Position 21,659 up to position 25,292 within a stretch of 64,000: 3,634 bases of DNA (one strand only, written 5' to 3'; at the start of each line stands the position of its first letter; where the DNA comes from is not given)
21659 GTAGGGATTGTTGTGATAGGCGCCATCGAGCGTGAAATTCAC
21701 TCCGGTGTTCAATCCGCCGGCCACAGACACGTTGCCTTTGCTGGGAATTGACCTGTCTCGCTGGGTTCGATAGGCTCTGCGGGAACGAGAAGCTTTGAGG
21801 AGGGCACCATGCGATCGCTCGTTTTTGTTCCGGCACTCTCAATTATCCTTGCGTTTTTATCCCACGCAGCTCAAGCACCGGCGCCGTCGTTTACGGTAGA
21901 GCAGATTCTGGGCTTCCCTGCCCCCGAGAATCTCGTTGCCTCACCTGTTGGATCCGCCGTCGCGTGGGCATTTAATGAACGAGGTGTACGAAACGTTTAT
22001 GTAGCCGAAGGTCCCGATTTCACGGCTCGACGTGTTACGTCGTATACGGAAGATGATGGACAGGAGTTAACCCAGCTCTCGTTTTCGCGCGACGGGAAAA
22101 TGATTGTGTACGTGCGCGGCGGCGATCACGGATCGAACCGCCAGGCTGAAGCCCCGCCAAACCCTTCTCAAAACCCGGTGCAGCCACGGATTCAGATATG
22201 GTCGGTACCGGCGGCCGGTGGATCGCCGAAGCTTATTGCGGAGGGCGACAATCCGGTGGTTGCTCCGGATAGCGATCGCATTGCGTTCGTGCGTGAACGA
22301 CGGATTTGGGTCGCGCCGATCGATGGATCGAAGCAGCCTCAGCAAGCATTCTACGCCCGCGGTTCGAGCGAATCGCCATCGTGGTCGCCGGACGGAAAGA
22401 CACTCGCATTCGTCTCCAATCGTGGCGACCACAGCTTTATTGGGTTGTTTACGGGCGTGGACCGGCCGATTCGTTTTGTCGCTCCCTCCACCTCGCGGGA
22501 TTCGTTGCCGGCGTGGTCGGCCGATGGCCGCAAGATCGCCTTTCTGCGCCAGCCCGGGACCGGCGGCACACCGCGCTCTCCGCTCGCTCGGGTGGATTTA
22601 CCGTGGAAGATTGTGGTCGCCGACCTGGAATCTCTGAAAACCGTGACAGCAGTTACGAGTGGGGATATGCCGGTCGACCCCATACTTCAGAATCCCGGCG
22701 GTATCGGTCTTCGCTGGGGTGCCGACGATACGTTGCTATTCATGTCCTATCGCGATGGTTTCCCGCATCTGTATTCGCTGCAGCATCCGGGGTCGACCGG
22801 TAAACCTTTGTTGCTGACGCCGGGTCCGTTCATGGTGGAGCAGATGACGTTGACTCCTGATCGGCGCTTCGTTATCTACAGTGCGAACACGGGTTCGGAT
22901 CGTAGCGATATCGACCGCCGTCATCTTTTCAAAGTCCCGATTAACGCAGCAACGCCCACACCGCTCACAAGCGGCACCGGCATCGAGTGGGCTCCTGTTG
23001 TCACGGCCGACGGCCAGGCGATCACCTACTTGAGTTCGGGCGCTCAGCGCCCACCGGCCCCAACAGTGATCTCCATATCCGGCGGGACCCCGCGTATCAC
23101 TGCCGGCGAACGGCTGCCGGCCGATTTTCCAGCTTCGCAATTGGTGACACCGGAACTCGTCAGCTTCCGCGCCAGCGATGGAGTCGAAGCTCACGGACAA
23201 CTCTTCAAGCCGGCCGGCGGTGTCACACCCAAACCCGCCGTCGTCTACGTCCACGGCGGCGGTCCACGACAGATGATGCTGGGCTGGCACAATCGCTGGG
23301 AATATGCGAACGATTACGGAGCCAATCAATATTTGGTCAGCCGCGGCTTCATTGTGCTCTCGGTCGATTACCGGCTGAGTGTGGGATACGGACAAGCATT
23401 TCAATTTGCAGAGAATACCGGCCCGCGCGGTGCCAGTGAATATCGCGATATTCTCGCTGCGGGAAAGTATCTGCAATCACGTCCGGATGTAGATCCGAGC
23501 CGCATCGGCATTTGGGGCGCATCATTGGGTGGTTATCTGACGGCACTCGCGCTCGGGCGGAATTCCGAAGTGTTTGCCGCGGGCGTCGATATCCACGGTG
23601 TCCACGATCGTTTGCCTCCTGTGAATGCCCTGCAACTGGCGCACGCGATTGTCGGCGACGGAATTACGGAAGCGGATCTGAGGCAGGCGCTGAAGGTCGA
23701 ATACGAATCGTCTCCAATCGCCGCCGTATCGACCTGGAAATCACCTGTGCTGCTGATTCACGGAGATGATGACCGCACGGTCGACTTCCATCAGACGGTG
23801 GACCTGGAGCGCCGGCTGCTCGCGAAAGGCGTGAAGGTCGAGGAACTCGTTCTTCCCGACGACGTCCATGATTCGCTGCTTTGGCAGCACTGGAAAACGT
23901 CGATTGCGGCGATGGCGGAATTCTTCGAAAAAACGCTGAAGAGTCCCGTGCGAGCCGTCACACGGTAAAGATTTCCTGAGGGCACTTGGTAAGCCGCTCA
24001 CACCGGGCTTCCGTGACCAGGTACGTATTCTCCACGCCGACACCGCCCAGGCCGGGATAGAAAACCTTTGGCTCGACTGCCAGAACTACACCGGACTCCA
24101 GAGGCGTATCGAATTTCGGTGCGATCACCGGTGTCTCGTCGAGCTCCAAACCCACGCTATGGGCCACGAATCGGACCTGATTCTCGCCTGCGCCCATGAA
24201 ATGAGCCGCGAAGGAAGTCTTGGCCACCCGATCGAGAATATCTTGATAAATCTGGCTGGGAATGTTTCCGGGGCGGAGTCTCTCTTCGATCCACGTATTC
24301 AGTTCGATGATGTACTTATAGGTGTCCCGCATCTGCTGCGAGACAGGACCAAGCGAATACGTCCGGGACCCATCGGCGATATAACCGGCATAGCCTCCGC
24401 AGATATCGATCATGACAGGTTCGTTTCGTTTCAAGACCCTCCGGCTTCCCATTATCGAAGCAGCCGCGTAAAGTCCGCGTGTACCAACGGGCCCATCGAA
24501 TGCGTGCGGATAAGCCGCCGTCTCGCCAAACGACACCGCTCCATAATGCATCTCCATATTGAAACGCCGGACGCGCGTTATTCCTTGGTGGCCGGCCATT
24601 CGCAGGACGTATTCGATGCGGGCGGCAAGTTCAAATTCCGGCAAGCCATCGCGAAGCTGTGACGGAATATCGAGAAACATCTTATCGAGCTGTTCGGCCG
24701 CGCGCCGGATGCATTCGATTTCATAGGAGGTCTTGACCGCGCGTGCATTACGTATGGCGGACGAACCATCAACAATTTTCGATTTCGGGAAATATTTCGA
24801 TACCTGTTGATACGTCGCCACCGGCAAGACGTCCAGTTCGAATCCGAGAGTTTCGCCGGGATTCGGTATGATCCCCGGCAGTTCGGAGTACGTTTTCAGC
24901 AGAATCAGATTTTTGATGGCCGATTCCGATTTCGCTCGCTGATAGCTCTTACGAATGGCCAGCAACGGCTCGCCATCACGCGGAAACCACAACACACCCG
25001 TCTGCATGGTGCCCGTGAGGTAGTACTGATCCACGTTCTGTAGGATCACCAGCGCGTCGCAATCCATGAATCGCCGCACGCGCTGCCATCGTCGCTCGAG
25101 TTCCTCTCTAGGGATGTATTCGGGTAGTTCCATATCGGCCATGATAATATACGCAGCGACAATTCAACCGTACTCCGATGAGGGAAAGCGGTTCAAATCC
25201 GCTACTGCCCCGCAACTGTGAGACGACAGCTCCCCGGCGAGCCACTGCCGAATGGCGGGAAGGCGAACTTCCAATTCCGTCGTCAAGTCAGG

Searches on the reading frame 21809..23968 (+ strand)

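Call 77: search_protein_families(library=pfam, proteins=[window:21809-23968:+], max_evalue=0.00001)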
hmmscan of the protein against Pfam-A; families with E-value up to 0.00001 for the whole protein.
window:21809-23968:+ (719 aa): 6 families
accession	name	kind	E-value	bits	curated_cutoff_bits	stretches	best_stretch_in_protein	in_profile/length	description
PF00326.27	Peptidase_S9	-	1.3e-32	113.5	22.6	1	506-711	6-211/213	Prolyl oligopeptidase family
PF07676.18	PD40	-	1e-26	92.7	20.9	1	184-207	8-31/38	WD40-like Beta Propeller Repeat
PF20434.5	BD-FAE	-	4.3e-15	56.3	26.8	1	465-670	3-215/215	BD-FAE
PF00930.27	DPPIV_N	-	2.9e-14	53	22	1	268-414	212-352/354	Dipeptidyl peptidase IV (DPP IV) N-terminal region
PF01738.24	DLH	-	5.4e-09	36.4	21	1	541-687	73-186/217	Dienelactone hydrolase family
PF07859.19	Abhydrolase_3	-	8.7e-07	29.3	25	1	478-688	1-207/210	alpha/beta hydrolase fold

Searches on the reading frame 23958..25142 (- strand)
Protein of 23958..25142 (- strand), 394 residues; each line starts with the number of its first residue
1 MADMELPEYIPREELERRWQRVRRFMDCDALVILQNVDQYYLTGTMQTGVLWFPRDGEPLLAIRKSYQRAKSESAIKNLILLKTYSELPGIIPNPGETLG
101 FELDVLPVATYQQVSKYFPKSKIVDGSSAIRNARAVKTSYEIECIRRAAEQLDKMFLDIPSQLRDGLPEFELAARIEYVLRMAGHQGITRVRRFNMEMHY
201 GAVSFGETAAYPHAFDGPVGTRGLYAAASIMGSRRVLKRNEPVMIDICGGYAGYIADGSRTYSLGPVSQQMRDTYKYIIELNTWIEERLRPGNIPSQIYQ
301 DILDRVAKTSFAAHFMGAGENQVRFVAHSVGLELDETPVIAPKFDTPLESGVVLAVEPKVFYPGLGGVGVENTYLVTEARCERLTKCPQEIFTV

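Call 77: search_protein_families(library=pfam, proteins=[window:23958-25142:-], max_evalue=0.00001)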
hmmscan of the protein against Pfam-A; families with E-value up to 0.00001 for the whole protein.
window:23958-25142:- (394 aa): 2 families
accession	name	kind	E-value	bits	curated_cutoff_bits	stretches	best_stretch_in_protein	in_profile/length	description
PF00557.29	Peptidase_M24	-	4.5e-37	128.3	23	1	143-378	1-208/208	Metallopeptidase family M24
PF01321.24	Creatinase_N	-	9.5e-20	71.9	22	1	18-136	1-128/128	Creatinase/Prolidase N-terminal domain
